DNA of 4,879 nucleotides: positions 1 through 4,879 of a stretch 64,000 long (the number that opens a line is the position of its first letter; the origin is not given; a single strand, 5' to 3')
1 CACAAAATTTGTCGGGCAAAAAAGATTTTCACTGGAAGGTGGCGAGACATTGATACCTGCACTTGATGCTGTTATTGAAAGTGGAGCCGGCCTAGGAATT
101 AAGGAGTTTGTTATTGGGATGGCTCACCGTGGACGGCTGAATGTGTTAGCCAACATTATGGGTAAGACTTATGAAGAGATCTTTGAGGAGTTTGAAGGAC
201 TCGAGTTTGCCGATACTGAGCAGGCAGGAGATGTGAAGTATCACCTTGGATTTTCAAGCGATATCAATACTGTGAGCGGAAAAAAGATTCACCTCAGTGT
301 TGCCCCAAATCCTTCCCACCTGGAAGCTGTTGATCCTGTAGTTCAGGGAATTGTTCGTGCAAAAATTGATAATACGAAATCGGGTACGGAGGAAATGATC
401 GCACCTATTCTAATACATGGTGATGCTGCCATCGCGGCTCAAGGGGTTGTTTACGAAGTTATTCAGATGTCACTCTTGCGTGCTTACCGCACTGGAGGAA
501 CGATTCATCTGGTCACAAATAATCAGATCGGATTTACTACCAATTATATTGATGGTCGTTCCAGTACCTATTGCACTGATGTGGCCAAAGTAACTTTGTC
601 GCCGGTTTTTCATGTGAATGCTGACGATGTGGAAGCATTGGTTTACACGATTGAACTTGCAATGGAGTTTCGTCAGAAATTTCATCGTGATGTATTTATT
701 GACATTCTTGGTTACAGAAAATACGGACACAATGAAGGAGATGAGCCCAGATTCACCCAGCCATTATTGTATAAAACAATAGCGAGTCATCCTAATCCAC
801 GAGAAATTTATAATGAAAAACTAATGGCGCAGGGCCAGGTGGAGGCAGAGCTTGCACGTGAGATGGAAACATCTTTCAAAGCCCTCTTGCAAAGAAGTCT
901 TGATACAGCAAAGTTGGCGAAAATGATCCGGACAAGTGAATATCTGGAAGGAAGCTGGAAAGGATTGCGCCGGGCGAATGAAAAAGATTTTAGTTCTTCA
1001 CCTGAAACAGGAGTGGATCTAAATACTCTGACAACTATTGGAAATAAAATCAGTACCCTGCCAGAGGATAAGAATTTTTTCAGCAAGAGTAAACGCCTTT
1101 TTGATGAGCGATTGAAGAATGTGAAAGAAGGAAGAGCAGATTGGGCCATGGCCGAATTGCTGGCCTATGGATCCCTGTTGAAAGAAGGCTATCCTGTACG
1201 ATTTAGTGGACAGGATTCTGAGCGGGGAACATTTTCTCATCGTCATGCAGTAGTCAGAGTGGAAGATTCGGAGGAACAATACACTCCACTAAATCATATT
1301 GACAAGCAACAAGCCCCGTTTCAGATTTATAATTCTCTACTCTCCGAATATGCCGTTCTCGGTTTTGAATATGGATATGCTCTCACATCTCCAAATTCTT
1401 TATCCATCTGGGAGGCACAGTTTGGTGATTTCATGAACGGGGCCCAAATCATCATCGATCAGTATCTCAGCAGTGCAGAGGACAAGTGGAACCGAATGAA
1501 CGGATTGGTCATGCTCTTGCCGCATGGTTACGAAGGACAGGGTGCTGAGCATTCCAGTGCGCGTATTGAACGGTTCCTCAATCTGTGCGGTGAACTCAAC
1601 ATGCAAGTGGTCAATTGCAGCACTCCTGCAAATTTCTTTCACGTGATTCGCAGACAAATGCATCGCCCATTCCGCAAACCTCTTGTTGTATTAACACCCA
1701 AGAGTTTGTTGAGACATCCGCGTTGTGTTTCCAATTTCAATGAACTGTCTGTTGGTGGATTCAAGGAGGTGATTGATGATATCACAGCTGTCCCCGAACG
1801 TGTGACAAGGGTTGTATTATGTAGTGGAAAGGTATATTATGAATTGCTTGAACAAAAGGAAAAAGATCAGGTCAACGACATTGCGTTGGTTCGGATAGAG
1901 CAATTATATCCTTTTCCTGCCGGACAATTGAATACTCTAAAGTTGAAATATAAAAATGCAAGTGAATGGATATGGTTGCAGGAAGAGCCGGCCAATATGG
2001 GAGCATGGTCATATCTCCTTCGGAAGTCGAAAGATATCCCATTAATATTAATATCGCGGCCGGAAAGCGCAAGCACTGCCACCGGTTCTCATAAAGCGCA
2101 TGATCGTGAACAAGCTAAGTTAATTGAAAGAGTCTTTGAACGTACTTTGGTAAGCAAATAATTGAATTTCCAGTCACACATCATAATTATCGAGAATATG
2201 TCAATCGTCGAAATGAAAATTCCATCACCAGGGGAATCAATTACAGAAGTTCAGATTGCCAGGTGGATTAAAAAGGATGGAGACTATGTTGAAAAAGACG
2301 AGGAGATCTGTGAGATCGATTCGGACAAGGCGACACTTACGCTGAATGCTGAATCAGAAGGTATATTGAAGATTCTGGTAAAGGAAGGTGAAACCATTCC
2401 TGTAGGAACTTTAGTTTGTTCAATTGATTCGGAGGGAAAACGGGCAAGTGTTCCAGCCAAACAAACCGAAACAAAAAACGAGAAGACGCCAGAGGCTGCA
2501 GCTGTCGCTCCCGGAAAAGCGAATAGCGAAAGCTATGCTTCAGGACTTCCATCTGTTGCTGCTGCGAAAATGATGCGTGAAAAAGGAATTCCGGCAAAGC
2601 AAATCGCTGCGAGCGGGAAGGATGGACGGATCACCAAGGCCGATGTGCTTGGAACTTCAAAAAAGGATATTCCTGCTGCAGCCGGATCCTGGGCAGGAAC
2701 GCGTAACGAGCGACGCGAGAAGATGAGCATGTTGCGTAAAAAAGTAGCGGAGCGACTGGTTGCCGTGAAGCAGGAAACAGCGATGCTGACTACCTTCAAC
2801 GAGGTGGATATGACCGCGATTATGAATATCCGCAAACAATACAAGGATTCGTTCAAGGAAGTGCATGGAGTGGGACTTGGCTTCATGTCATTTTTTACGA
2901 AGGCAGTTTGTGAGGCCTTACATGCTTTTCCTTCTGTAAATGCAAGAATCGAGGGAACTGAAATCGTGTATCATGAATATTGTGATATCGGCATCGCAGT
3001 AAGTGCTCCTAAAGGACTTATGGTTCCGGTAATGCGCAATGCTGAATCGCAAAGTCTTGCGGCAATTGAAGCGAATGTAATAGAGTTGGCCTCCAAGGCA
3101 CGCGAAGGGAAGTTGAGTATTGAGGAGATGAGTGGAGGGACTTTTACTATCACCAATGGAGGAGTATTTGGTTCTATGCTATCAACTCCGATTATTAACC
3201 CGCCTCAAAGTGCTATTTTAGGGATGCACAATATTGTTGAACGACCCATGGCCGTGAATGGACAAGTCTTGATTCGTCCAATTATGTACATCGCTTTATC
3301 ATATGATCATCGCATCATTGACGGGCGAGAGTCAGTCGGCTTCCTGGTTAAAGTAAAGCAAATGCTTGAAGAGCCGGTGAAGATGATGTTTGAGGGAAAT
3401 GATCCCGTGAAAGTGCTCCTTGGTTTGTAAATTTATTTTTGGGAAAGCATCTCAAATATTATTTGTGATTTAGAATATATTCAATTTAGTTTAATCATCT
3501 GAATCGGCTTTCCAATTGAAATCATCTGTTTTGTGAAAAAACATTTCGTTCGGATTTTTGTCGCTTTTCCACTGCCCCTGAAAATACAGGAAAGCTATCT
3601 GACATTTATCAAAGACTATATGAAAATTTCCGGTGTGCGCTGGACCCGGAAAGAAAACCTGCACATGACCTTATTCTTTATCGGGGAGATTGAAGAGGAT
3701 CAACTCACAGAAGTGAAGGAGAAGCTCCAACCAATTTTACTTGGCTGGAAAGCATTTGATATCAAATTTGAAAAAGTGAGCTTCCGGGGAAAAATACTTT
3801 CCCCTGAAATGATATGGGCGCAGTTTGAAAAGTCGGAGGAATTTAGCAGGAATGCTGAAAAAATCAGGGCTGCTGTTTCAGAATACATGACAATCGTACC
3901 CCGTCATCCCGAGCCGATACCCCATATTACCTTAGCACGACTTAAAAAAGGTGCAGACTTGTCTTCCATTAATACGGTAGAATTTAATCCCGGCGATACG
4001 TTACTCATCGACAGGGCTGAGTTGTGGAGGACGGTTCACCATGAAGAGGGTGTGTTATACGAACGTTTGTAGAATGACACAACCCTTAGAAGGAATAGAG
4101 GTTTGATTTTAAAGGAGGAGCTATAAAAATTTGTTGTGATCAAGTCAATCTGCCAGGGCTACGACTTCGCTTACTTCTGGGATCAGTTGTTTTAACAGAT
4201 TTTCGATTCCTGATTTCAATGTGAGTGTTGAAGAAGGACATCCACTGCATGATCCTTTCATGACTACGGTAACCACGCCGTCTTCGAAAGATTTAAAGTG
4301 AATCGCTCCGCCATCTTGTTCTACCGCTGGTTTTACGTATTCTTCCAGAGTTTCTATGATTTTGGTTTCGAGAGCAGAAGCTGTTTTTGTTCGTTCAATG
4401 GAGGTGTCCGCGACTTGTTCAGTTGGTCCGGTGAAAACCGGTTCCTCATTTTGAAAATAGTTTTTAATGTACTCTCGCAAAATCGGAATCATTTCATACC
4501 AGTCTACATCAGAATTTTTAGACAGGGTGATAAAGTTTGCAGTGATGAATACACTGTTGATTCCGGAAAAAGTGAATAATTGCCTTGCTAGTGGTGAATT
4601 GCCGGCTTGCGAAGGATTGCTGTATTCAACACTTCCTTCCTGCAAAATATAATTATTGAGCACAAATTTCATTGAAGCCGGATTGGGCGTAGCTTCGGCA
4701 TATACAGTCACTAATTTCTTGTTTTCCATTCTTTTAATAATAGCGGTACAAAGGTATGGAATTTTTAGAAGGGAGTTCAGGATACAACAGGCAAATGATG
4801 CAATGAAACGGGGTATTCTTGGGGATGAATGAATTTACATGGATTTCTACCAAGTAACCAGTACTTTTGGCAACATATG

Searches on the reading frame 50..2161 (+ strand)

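Call 21: search_protein_families(library=pfam, max_evalue=0.001, proteins=[window:50-2161:+])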
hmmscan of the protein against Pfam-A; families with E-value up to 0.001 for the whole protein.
window:50-2161:+ (703 aa): 3 families
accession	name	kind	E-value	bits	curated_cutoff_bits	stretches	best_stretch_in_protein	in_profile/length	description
PF02779.29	Transket_pyr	-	2.4e-45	154.8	27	1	364-555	4-173/174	Transketolase, pyrimidine binding domain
PF00676.26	E1_dh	-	2.9e-44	151.7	22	1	19-292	47-296/300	Dehydrogenase E1 component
PF16870.10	OxoGdeHyase_C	-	9.6e-42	142.7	27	1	561-696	2-151/151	2-oxoglutarate dehydrogenase C-terminal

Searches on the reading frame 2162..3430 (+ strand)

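Call 21: search_protein_families(library=pfam, max_evalue=0.001, proteins=[window:2162-3430:+])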
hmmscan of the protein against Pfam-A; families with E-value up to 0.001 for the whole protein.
window:2162-3430:+ (422 aa): 3 families
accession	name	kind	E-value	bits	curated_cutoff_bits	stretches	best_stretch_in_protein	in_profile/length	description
PF00198.28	2-oxoacid_dh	-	1.1e-82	277.3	23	1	182-409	3-231/232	2-oxoacid dehydrogenases acyltransferase (catalytic domain)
PF00364.28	Biotin_lipoyl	-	9.5e-18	64.2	22.1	1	17-88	2-73/73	Biotin-requiring enzyme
PF02817.22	E3_binding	-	1.1e-09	38.8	23.7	1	133-163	6-36/36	e3 binding domain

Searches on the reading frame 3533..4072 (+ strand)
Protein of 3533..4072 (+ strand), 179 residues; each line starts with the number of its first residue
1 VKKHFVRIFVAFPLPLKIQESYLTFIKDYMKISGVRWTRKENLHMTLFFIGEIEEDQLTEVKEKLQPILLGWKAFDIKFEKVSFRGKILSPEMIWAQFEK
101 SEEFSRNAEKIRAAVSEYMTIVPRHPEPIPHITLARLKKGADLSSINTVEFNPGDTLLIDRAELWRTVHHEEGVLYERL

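Call 21: search_protein_families(library=pfam, max_evalue=0.001, proteins=[window:3533-4072:+])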
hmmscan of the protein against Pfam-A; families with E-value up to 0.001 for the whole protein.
window:3533-4072:+ (179 aa): 2 families
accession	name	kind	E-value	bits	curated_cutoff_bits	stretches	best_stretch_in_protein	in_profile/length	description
PF02834.22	LigT_PEase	-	2.4e-17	63.3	23.3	1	31-95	23-87/87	LigT like Phosphoesterase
PF13563.12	2_5_RNA_ligase2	-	3.6e-11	43.8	27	1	38-168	21-149/152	2'-5' RNA ligase superfamily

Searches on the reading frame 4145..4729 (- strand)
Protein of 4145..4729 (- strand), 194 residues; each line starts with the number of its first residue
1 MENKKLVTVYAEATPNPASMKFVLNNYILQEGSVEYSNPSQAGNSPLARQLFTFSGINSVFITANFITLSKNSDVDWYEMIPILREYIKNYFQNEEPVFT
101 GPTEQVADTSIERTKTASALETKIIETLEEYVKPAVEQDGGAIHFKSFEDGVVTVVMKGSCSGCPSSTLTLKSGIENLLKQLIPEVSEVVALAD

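Call 21: search_protein_families(library=pfam, max_evalue=0.001, proteins=[window:4145-4729:-])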
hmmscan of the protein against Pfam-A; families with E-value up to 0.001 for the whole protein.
window:4145-4729:- (194 aa): 2 families
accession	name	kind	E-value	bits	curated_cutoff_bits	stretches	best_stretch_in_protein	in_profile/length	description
PF08712.16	Nfu_N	-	1.3e-27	96.1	27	1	9-94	1-87/88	Scaffold protein Nfu/NifU N terminal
PF01106.22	NifU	-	1e-24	86.8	27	1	125-190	2-67/67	NifU-like domain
